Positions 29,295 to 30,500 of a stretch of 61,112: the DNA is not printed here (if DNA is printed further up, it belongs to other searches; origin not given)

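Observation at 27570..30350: Flavoprotein with a carbohydrate-binding-like tail tightly coupled to a xylose-isomerase-like TIM barrel: possible new oxidase partner for keto-intermediate (oxidise-then-eliminate) glycoside cleavage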

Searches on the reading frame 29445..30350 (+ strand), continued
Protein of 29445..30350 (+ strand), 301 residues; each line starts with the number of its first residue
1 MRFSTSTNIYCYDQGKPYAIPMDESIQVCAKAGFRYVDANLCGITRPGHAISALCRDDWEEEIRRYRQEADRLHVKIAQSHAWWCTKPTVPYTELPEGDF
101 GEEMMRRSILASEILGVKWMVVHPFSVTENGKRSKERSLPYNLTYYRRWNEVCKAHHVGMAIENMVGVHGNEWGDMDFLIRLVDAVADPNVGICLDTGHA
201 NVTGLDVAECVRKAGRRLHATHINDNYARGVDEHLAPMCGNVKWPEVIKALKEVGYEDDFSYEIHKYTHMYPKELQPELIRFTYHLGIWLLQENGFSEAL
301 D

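Call 48: search_solved_structures(query=A2, max_evalue=1e-20, show_alignments=1)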
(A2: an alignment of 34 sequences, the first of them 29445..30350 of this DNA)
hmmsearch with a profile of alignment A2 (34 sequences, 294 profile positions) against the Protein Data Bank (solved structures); distinct sequences matched with E-value up to 1e-20: 1.
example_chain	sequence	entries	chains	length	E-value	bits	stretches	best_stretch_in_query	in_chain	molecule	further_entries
3wqo_A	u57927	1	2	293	2.5e-26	95.9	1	60-268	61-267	Uncharacterized protein MJ1311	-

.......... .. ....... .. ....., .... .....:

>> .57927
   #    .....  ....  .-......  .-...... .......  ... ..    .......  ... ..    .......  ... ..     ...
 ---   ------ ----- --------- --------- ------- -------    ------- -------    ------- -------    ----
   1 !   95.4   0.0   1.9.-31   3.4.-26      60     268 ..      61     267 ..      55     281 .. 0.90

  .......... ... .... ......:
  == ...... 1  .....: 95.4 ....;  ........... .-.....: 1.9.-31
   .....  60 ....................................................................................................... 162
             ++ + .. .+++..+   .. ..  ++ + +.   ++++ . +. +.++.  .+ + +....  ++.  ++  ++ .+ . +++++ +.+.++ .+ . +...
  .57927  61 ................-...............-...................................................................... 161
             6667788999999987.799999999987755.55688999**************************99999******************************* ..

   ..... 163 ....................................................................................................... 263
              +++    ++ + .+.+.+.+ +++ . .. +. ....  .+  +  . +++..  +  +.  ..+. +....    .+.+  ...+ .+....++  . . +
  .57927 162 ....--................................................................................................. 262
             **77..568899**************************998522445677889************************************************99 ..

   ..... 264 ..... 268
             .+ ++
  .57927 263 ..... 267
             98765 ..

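Call 51: predict_structure(alignment_id=A2)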
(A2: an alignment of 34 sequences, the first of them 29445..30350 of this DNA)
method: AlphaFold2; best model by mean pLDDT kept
length: 301 residues; sequences in the alignment: 34
mean_pLDDT: 95.8   pTM: 0.93
mean pLDDT of the five models: 95.8, 95.6, 95.1, 94.9, 94.4
residues with pLDDT >= 90: 282; 70-90: 16; 50-70: 3; < 50: 0
segments of 3 or more residues with pLDDT < 50: none
pLDDT, mean of each block of 10 residues (from residue 1): 97 94 98 98 93 97 98 98 95 97 98 99 97 96 98 99 89 95 98 98 96 98 90 94 97 97 96 98 97 81 59
secondary structure, 60 per line:
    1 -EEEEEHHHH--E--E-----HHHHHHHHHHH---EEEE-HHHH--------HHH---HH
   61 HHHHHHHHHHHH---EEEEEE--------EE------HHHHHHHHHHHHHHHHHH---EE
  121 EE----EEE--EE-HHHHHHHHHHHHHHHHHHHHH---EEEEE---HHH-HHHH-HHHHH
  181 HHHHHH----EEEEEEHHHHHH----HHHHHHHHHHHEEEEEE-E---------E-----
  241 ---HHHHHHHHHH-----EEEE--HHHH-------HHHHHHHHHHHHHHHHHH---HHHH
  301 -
elements in order: E2-6 H7-10 H22-32 E36-39 H41-44 H59-72 E76-81 H98-115 E119-122 E127-129 H135-155 E159-163 H171-174 H176-186 E191-196 H197-202 H207-217 E218-223 H244-253 E259-262 H265-268 H276-293 H297-300

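Call 55: fold_search(model_id=the predicted structure, library=pdb)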
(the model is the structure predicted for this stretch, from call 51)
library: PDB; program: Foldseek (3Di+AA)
matches with E <= 10: 1734; with E <= 0.001: 313
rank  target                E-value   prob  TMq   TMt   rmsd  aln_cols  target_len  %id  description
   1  8xiv                  4.7e-14  1.00  0.76  0.78   3.9       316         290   16  Production of D-psicose (released 2024-12-25)
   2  8xix                  4.7e-14  1.00  0.74  0.77   4.3       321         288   15  KeDt3e within Co (released 2024-12-25)
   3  8yeb_A                5.9e-14  1.00  0.70  0.73   4.8       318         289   16  Crystal structure of L-ribulose 3-epimerase from Arthrobacter globiformis M30 (released 2025-02-12)
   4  5zfs_B                8.2e-14  1.00  0.74  0.76   4.8       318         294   16  Crystal structure of Arthrobacter globiformis M30 sugar epimerase which can produce D-allulose from D-fructose (released 2018-10-24)
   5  5zfs_A                1.3e-13  1.00  0.70  0.73   4.7       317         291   16  Crystal structure of Arthrobacter globiformis M30 sugar epimerase which can produce D-allulose from D-fructose (released 2018-10-24)
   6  8yeb_I                2.1e-13  1.00  0.72  0.75   4.6       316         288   16  Crystal structure of L-ribulose 3-epimerase from Arthrobacter globiformis M30 (released 2025-02-12)
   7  3wqo_B                4.5e-13  1.00  0.72  0.80   3.9       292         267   22  Crystal structure of D-tagatose 3-epimerase-like protein (released 2014-07-09)
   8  8yec_E                7.9e-13  1.00  0.70  0.71   4.8       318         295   16  Crystal structure of L-ribulose 3-epimerase in complex with D-allulose (released 2025-02-12)
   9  2hk0_A                8.3e-13  1.00  0.75  0.78   4.2       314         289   15  Crystal structure of D-psicose 3-epimerase (DPEase) in the absence of substrate (released 2006-08-29)
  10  7cj5_A                8.3e-13  1.00  0.73  0.75   4.8       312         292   17  Crystal structure of homo dimeric D-allulose 3-epimerase from Methylomonas sp. in complex with D-fructose (released 2021-04-28)
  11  3wqo_A                9.8e-13  1.00  0.74  0.81   3.9       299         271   22  Crystal structure of D-tagatose 3-epimerase-like protein (released 2014-07-09)
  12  7cj9_D                9.8e-13  1.00  0.69  0.72   4.7       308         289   16  Crystal structure of N-terminal His-tagged D-allulose 3-epimerase from Methylomonas sp. with additional C-terminal res (released 2021-04-21)
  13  1i60                  1.0e-12  1.00  0.74  0.79   4.0       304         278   17  Structural genomics, IOLI protein (released 2002-03-13)
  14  8yec_C                1.0e-12  1.00  0.70  0.71   4.8       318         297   16  Crystal structure of L-ribulose 3-epimerase in complex with D-allulose (released 2025-02-12)
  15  7cj9_H                1.1e-12  1.00  0.72  0.75   4.7       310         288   17  Crystal structure of N-terminal His-tagged D-allulose 3-epimerase from Methylomonas sp. with additional C-terminal res (released 2021-04-21)
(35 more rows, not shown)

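Call 56: search_solved_structures(query=A2, max_evalue=1e-12, show_alignments=5)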
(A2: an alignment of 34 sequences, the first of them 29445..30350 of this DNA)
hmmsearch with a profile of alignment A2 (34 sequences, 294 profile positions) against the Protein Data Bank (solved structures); distinct sequences matched with E-value up to 1e-12: 10.
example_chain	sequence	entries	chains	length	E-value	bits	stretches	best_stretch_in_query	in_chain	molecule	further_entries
3wqo_A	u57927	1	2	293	2.5e-26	95.9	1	60-268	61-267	Uncharacterized protein MJ1311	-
8xix_A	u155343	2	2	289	2.3e-15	59.8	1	125-256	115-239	D-tagatose 3-epimerase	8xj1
8xiv_A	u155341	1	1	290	2.3e-15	59.8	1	125-256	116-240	D-tagatose 3-epimerase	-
1i60_A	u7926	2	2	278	2.5e-13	53.2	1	92-262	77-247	IOLI PROTEIN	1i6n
3vni_A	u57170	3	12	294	3.5e-13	52.7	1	59-258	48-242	Xylose isomerase domain protein TIM barrel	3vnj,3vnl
3vnk_A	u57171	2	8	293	3.5e-13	52.7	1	59-258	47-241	Xylose isomerase domain protein TIM barrel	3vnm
7e9w_A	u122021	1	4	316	4.3e-13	52.4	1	59-258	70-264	D-psicose 3-epimerase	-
2zvr_A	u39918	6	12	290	4.4e-13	52.4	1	91-262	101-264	Uncharacterized protein TM_0416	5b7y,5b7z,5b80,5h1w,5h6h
7cj4_A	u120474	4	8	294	7.7e-13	51.6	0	38-262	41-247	Epimerase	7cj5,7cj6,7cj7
7cj8_A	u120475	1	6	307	9e-13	51.4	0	54-262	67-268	Epimerase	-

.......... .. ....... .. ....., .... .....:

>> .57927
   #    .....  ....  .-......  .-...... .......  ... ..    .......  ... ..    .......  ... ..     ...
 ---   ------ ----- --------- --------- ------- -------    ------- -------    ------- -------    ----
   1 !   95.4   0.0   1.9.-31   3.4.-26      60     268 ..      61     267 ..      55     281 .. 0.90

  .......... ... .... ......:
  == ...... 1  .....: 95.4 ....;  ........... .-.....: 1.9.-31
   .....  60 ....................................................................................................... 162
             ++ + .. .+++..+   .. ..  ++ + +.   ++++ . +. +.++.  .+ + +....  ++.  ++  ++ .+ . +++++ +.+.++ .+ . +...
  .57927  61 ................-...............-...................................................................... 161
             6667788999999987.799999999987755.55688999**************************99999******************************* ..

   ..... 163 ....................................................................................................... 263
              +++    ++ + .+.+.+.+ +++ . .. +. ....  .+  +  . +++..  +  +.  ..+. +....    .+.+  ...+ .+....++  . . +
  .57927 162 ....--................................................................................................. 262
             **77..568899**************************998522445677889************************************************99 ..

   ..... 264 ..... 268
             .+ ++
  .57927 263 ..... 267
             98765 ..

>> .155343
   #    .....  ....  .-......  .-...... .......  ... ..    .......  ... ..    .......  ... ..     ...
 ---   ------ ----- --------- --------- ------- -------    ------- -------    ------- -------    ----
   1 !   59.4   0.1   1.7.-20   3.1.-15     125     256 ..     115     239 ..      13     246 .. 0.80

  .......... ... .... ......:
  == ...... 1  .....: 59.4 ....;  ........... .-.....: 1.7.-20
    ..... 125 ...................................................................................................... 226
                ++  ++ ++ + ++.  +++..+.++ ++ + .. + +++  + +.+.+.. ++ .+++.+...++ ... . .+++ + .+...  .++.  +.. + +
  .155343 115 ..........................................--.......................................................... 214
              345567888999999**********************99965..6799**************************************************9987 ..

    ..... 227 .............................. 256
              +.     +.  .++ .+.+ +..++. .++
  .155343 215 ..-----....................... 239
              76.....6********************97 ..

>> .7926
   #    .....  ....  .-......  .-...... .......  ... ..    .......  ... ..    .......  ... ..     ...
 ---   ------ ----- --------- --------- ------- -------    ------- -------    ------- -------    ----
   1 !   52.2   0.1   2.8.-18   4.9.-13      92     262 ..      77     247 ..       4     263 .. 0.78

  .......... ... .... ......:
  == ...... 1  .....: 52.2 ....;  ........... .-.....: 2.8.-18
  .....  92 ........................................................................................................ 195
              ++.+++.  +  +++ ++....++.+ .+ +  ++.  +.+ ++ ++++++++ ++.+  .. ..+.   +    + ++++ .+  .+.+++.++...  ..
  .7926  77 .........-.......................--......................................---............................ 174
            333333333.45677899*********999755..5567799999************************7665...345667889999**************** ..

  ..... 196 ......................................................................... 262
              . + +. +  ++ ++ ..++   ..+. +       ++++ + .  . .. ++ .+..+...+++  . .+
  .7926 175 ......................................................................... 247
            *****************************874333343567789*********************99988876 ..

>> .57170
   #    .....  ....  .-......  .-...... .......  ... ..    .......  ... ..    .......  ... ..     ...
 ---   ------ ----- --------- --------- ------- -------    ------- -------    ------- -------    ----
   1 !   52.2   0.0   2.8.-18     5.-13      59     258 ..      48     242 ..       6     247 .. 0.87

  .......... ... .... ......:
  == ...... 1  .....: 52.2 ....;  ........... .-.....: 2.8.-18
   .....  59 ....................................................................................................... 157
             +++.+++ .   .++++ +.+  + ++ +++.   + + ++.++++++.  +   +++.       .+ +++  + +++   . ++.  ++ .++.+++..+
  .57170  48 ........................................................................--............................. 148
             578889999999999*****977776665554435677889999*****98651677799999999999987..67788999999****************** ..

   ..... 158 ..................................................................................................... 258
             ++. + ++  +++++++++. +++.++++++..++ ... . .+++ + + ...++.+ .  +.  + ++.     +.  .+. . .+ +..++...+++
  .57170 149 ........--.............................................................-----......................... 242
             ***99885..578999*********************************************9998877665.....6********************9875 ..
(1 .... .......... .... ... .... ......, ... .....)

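Call 68: list_cluster_members(proteins=[P0192, P0186, P0204, P0149, P0233, P0169, P0147, P0135])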
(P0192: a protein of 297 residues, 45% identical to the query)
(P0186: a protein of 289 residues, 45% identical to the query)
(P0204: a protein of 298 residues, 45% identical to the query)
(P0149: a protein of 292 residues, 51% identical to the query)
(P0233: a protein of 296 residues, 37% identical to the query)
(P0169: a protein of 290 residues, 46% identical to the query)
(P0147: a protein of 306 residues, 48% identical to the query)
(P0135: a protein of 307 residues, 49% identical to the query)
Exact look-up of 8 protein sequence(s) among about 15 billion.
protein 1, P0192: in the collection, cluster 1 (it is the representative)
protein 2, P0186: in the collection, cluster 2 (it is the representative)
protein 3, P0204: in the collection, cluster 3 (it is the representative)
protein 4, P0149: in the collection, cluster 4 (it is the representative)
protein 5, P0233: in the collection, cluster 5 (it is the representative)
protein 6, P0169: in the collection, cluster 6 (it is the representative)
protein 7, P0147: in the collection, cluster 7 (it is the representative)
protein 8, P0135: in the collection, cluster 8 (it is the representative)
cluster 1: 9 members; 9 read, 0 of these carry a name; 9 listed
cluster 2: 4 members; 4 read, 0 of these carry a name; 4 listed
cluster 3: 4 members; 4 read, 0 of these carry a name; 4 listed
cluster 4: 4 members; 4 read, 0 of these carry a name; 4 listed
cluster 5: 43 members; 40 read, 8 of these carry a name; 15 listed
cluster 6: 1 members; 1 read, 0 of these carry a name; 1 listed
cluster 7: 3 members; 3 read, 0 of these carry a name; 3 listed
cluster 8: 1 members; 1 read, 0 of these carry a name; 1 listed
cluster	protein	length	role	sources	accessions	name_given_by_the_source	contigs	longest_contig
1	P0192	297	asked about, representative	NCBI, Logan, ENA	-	-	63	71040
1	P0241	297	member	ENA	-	-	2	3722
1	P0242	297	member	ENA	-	-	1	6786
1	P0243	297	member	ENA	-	-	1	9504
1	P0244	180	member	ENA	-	-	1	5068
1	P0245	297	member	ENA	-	-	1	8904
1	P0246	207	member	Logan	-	-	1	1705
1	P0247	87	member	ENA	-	-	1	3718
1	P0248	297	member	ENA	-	-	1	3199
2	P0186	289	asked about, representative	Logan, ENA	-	-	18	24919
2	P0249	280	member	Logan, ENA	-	-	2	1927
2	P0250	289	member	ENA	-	-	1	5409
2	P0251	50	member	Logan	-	-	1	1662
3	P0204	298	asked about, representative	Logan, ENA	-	-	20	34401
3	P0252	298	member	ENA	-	-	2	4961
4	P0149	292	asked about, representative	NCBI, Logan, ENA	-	-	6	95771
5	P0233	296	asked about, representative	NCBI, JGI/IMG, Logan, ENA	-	-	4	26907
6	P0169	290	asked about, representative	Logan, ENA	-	-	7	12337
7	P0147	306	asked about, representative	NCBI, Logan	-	-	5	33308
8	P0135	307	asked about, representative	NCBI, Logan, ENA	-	-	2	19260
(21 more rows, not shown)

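Call 90: search_solved_structures(query=A2, max_evalue=10)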
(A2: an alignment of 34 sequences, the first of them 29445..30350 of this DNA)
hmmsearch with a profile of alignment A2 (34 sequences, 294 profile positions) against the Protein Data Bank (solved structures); distinct sequences matched with E-value up to 10: 62 (the best 60 are shown).
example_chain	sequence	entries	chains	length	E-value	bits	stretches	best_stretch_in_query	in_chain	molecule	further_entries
3wqo_A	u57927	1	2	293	2.5e-26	95.9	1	60-268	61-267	Uncharacterized protein MJ1311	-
8xix_A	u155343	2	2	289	2.3e-15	59.8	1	125-256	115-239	D-tagatose 3-epimerase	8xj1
8xiv_A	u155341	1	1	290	2.3e-15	59.8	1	125-256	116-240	D-tagatose 3-epimerase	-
1i60_A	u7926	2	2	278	2.5e-13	53.2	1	92-262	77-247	IOLI PROTEIN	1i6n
3vni_A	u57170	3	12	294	3.5e-13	52.7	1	59-258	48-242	Xylose isomerase domain protein TIM barrel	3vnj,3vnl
3vnk_A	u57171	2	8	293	3.5e-13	52.7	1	59-258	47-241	Xylose isomerase domain protein TIM barrel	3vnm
7e9w_A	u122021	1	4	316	4.3e-13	52.4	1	59-258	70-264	D-psicose 3-epimerase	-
2zvr_A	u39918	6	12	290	4.4e-13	52.4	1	91-262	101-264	Uncharacterized protein TM_0416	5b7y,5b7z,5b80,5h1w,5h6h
7cj4_A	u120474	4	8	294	7.7e-13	51.6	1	38-262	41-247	Epimerase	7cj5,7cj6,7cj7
7cj8_A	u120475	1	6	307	9e-13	51.4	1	54-262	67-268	Epimerase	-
7cj9_A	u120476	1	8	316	1.8e-12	50.3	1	54-262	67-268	Epimerase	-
7x7w_A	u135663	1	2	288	3.2e-12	49.6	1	59-258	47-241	D-PSICOSE 3-EPIMERASE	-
4pfh_A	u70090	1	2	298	8.2e-12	48.2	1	59-258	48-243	D-tagatose 3-epimerase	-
3aal_A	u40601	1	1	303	4.5e-11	45.8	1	59-240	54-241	Probable endonuclease 4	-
4xsl_A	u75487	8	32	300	9.2e-11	44.8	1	61-258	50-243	D-tagatose 3-epimerase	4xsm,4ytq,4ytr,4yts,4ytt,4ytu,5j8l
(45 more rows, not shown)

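Call 93: find_encoding_contigs(protein=P0237, flank=8000, max_places=1)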
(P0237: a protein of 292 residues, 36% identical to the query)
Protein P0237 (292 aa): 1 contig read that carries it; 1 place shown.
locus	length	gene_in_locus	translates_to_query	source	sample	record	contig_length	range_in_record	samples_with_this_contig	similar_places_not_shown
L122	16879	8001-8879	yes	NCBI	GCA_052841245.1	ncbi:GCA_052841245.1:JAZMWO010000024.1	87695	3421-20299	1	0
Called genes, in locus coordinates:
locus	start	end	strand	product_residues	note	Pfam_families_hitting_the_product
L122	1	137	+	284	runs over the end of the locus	PF01063:Aminotran_4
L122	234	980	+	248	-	PF02706:Wzz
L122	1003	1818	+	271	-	-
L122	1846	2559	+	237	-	PF19567:CpsB_CapC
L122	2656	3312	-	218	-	-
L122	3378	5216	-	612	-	-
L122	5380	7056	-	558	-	PF00753:Lactamase_B, PF12706:Lactamase_B_2, PF23023:Anti-Pycsar_Apyc1 (faint), PF22505:RNase_J_b_CASP, PF07521:RMMBL, PF17770:RNase_J_C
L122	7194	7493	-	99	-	-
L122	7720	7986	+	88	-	PF04014:MazE_antitoxin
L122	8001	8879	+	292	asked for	PF01261:AP_endonuc_2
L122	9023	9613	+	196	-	PF02397:Bac_transf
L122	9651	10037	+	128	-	-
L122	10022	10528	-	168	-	-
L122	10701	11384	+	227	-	-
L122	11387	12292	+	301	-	PF08543:Phos_pyr_kin, PF00294:PfkB (faint)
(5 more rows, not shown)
